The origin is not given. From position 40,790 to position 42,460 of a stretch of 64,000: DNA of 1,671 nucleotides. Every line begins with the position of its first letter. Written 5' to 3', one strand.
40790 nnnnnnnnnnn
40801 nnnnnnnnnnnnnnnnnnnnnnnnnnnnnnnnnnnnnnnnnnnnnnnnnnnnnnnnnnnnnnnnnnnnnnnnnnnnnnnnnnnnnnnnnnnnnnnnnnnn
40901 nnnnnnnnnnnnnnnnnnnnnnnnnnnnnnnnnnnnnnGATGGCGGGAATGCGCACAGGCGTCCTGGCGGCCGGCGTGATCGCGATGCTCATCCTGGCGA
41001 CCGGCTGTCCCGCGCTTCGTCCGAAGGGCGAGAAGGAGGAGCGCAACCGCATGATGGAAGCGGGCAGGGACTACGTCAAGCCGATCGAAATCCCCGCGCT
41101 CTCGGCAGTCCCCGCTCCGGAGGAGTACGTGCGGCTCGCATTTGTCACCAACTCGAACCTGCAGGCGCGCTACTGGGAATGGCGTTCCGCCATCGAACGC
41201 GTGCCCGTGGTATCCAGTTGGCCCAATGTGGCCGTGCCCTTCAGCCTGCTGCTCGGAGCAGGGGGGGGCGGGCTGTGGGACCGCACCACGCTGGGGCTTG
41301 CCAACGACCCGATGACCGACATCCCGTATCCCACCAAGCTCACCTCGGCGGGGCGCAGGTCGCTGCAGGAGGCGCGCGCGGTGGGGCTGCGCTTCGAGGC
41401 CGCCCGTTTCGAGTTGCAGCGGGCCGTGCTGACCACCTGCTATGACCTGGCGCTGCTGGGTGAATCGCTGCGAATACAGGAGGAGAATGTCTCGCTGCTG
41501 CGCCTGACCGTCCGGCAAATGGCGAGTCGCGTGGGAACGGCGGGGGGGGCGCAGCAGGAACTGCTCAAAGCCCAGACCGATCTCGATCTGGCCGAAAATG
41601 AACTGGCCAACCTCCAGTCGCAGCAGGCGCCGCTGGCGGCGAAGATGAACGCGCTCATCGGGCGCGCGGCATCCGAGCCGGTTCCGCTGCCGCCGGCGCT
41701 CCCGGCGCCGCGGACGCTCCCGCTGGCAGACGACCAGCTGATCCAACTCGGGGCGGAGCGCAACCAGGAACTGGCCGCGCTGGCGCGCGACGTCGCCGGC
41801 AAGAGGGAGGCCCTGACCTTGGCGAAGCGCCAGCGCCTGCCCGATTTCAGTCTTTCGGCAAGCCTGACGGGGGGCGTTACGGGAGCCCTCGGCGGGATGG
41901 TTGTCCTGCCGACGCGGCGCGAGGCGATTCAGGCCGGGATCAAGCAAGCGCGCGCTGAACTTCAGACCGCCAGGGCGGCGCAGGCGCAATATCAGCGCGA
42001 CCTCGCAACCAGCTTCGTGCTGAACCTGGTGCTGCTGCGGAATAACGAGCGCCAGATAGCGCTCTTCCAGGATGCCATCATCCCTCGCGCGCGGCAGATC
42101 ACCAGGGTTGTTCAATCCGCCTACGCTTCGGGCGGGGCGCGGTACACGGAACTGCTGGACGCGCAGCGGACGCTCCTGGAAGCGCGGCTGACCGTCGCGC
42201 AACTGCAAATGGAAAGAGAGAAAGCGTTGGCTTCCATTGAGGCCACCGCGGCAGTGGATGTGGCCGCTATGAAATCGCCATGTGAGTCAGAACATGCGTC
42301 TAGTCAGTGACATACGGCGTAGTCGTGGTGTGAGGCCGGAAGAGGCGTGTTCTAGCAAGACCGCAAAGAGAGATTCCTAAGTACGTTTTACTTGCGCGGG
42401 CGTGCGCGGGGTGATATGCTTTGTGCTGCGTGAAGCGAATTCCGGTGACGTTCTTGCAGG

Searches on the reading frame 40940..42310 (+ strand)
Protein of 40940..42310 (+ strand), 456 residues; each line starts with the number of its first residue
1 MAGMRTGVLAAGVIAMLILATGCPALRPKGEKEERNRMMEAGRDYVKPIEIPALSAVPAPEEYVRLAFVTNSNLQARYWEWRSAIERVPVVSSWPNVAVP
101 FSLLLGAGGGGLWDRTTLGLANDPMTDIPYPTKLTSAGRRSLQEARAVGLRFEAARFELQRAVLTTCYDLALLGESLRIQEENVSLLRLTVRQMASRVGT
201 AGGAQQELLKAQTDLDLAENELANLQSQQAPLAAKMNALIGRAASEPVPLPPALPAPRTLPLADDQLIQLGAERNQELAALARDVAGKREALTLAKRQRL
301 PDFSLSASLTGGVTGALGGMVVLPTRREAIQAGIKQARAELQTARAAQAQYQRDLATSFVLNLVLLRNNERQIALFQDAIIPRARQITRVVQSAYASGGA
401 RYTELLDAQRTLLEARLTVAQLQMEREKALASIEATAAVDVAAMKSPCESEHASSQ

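Call 3: search_protein_families(library=pfam, proteins=[window:40940-42310:+], max_evalue=0.01)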
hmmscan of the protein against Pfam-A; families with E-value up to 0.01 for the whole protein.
window:40940-42310:+ (456 aa): 1 family
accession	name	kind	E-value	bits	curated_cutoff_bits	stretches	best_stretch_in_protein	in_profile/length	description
PF02321.23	OEP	-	2.7e-23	83.2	22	2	265-435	2-184/187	Outer membrane efflux protein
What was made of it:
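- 40940..42310 (+): Outer-membrane factor (TolC/CusC-like). Pfam OEP 83.2 bits (call 3).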

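Call 8: search_protein_families(library=ncbifam, proteins=[window:40940-42310:+], max_evalue=0.01)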
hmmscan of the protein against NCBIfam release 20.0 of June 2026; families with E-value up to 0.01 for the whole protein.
window:40940-42310:+ (456 aa): 3 families
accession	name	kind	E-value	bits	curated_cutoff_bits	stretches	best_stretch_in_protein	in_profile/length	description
TIGR01845.1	outer_NodT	subfamily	4.5e-10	38.9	210.05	1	143-429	151-449/460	efflux transporter outer membrane subunit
TIGR01844.1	type_I_sec_TolC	subfamily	1.9e-08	33.7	225.15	1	142-311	95-261/414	TolC family outer membrane protein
NF047721.1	ToxDrgExpTdeA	equivalog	0.0019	17.2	550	0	150-240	152-242/455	toxin/drug exporter TdeA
